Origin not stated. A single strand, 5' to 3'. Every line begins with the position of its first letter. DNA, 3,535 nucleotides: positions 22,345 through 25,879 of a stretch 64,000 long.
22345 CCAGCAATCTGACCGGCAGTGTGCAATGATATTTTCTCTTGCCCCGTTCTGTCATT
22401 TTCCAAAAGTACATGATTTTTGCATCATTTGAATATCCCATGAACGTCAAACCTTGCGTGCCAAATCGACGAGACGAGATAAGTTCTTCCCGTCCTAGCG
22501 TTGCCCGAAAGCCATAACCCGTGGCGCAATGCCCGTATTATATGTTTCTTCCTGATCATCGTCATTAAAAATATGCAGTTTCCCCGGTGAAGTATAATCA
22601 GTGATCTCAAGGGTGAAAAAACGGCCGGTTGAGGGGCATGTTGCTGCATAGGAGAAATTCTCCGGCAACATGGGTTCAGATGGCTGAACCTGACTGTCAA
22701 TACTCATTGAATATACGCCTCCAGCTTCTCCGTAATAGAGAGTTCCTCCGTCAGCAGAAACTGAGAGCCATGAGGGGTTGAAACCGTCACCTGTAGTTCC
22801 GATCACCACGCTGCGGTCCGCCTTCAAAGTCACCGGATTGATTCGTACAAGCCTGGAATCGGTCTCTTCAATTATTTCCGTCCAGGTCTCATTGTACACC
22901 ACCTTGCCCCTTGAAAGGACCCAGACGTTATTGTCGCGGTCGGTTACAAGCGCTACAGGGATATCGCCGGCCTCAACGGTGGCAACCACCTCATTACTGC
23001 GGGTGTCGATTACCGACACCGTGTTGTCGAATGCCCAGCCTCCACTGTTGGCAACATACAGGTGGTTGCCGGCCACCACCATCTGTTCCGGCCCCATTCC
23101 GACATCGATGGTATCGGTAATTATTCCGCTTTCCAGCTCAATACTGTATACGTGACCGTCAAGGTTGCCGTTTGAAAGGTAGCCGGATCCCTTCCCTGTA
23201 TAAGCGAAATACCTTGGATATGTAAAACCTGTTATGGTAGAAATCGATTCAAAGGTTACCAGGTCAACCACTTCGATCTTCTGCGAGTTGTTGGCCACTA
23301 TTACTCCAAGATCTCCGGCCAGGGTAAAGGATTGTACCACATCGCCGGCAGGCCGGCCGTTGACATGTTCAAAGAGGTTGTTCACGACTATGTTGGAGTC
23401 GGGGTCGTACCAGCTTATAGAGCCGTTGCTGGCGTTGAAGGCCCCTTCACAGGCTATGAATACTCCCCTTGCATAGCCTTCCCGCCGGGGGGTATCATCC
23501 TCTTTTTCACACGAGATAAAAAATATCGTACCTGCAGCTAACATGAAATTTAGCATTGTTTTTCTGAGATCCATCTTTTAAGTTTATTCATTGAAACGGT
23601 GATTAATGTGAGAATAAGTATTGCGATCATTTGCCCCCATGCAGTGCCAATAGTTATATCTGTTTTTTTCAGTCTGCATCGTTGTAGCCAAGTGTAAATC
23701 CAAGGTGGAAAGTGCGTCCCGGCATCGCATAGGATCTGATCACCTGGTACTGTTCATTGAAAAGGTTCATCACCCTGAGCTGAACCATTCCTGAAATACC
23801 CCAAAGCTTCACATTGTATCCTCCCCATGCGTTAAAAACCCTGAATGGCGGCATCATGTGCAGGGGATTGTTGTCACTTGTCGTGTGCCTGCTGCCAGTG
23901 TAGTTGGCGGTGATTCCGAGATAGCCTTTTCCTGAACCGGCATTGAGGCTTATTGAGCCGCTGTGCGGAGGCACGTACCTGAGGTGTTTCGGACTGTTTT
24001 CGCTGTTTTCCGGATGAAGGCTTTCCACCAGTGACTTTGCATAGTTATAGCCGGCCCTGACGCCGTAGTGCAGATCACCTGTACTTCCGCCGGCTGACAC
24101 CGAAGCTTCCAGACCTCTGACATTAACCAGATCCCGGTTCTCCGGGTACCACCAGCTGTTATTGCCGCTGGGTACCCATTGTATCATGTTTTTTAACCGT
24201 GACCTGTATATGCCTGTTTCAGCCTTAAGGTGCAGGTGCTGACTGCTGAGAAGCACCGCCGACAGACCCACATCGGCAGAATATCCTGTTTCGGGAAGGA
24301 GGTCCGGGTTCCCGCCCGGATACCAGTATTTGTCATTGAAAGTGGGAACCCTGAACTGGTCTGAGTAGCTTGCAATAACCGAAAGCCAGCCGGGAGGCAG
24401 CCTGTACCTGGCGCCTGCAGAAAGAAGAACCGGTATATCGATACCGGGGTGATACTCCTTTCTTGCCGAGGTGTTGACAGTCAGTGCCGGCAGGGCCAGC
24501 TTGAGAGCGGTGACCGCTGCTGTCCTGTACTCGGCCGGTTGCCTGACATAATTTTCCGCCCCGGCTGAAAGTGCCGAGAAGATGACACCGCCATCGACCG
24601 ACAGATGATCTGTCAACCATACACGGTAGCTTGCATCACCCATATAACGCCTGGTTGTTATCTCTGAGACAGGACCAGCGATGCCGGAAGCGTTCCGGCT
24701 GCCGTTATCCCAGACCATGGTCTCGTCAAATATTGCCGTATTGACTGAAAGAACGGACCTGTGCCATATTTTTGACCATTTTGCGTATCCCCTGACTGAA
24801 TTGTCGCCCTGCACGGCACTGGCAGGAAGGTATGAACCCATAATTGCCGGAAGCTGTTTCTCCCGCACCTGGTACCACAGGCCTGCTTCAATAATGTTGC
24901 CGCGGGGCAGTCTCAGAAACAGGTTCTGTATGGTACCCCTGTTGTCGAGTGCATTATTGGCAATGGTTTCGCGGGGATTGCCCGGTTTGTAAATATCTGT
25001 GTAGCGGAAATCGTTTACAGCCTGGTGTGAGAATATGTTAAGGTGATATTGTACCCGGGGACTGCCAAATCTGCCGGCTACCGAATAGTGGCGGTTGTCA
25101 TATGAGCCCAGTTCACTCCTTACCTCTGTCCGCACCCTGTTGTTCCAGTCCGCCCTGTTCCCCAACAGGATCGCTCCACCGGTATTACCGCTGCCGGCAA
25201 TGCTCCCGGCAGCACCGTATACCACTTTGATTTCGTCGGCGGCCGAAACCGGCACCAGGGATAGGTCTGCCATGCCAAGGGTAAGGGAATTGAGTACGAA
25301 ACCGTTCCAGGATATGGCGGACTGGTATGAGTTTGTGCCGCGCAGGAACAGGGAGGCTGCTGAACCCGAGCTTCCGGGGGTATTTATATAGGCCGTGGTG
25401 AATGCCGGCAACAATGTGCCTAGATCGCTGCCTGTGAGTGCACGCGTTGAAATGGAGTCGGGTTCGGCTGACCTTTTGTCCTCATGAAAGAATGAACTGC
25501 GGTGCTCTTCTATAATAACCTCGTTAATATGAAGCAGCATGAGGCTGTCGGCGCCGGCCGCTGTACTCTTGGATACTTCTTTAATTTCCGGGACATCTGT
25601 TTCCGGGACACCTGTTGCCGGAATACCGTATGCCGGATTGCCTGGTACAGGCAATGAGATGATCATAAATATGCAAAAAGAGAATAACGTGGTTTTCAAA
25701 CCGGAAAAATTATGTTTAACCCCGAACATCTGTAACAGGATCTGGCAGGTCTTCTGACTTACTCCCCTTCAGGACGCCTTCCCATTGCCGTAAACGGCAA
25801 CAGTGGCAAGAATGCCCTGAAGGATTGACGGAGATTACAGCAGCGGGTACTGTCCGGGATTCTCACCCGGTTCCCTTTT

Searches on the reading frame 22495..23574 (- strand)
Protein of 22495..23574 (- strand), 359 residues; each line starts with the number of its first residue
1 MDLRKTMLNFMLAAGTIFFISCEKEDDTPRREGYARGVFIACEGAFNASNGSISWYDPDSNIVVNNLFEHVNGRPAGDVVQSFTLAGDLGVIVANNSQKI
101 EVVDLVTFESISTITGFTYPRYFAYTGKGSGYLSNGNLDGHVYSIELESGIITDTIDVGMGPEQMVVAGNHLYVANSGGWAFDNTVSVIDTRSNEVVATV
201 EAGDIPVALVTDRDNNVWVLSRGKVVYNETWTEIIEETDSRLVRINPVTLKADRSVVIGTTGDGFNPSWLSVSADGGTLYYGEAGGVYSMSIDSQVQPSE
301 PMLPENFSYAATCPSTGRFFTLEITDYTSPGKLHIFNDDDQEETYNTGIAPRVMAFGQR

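Call 4: search_protein_families(library=pfam, proteins=[window:22495-23574:-], max_evalue=0.01)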
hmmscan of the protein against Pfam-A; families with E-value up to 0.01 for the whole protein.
window:22495-23574:- (359 aa): 1 family
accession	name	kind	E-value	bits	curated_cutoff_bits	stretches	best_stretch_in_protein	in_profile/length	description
PF16819.11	DUF5074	-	2.7e-16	60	27.2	1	37-296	2-273/353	Domain of unknown function (DUF5074)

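Call 5: search_protein_families(library=ncbifam, proteins=[window:22495-23574:-], max_evalue=0.01)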
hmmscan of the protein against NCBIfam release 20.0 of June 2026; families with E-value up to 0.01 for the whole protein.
window:22495-23574:- (359 aa): 6 families
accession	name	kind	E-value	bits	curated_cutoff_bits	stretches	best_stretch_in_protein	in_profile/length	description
TIGR03866.1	PQQ_ABC_repeats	subfamily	5.5e-10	38.8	287.3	2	52-170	22-135/310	PQQ-dependent catabolism-associated beta-propeller protein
TIGR02276.1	beta_rpt_yvtn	repeat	1.3e-08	34.7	27.85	1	168-210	2-40/42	beta-propeller repeat protein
NF052342.1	hydrazine_BC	exception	8.3e-05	20.9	1250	1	130-223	50-143/690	hydrazine synthase subunit beta-gamma fusion subunit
NF052340.1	hydrazine_beta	equivalog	9.2e-05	21.6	560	1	132-223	46-137/372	hydrazine synthase subunit beta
NF052460.1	L-NosZ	equivalog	0.0005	18.7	700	1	96-228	63-197/480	clade III lactonase-type nitrous-oxide reductase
NF052280.1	7_blade_YncE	equivalog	0.0043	15.9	400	0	144-217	242-312/338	7-bladed beta-propeller protein YncE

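Call 39: search_solved_structures(query=window:22495-23574:-, max_evalue=0.01)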
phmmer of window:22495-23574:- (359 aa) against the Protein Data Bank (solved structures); distinct sequences matched with E-value up to 0.01: 13.
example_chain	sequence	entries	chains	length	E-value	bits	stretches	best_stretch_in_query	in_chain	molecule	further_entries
8p97_B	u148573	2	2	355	2e-32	115.6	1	18-352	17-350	Putative surface layer protein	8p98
8bmx_D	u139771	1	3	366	1.3e-31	112.9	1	20-351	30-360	YncE family protein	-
8okv_B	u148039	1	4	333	1.8e-31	112.5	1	36-352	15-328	Putative surface layer protein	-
8puj_A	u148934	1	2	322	3e-31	111.8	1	36-352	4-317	YncE family protein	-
8baz_A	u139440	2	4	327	5.5e-31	110.9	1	35-351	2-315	Surface layer protein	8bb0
8bmy_A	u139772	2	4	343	6.1e-31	110.7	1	35-351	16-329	Putative surface layer protein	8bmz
3dsm_A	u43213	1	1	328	7.9e-31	110.4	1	35-351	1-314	uncharacterized protein BACUNI_02894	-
8bai_A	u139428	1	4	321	8.6e-31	110.2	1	35-351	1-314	Surface layer protein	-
8bn0_A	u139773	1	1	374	9.2e-31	110.1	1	35-351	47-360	Putative surface layer protein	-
8blw_B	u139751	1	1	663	2.5e-17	65.9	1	16-229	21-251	YncE family protein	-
8ptf_A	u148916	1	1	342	2.8e-17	65.8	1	37-242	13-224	YncE family protein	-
8ptd_A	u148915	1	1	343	2.9e-17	65.8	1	37-242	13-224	YncE family protein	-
1l0q_A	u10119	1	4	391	2.7e-16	62.6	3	132-215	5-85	Surface layer protein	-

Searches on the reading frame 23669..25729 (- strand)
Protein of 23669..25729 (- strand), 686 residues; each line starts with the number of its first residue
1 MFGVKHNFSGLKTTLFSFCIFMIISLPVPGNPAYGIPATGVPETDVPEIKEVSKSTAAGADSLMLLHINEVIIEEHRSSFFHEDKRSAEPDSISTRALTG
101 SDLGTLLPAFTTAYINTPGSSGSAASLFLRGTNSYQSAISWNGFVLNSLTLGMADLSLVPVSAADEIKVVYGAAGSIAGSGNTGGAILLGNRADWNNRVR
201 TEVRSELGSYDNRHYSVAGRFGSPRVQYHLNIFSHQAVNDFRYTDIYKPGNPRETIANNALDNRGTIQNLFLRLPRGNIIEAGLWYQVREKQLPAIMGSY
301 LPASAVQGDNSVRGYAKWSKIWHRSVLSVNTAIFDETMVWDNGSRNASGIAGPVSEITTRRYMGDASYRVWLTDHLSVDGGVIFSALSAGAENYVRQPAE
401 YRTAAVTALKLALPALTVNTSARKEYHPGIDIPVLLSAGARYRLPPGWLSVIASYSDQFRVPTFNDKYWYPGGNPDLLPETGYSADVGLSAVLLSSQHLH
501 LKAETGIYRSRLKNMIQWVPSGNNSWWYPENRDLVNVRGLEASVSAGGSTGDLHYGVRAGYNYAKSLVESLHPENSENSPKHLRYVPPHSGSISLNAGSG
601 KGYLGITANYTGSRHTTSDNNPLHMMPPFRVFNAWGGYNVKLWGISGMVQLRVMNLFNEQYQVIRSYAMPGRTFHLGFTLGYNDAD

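Call 4: search_protein_families(library=pfam, proteins=[window:23669-25729:-], max_evalue=0.01)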
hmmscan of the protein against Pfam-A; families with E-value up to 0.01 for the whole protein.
window:23669-25729:- (686 aa): 2 families
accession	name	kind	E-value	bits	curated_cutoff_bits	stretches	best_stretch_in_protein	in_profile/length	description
PF00593.30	TonB_dep_Rec_b-barrel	-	2.1e-25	91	27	1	225-656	64-436/436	TonB dependent receptor-like, beta-barrel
PF07715.20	Plug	-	4.4e-09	37.3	23.9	1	107-186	32-107/107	TonB-dependent Receptor Plug Domain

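Call 5: search_protein_families(library=ncbifam, proteins=[window:23669-25729:-], max_evalue=0.01)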
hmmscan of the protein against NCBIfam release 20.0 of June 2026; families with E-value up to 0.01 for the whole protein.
window:23669-25729:- (686 aa): 6 families
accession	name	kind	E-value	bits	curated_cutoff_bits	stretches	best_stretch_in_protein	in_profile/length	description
TIGR01779.1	TonB-B12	equivalog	2.5e-31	108.9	599.7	2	449-677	401-609/614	TonB-dependent vitamin B12 receptor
NF007926.1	PRK10641.1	equivalog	8.7e-18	64.2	836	2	115-218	76-177/617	TonB-dependent vitamin B12 receptor BtuB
TIGR01785.1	TonB-hemin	subfamily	2.6e-13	49.3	316.85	1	440-678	420-673/677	TonB-dependent heme/hemoglobin receptor family protein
TIGR01786.1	TonB-hemlactrns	subfamily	8.3e-12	44.3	323.75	1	437-677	441-714/719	TonB-dependent hemoglobin/transferrin/lactoferrin family receptor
NF038079.1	TonB_sider_MxcH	equivalog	0.00012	20.3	925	0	99-242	147-290/792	TonB-dependent siderophore myxochelin receptor MxcH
NF049944.1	TonB_dep_PUIUD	equivalog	0.005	15.2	850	0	472-680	487-684/686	TonB-dependent receptor, PUIUD motif-type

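Call 40: search_solved_structures(query=window:23669-25729:-, max_evalue=0.0001)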
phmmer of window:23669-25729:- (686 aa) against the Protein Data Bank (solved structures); distinct sequences matched with E-value up to 0.0001: 4.
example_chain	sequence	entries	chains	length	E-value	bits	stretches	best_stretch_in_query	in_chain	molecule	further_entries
8p97_A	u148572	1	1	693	2.9e-22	81.8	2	448-676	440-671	TonB-dependent receptor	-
8p98_A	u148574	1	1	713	3.2e-22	81.7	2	448-676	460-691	Vitamin B12 transporter BtuB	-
8bmx_C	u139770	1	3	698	4.4e-22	81.2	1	91-676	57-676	Putative TonB-linked outer membrane receptor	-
8blw_A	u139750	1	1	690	2.3e-18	69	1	364-679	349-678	Vitamin B12 transporter BtuB1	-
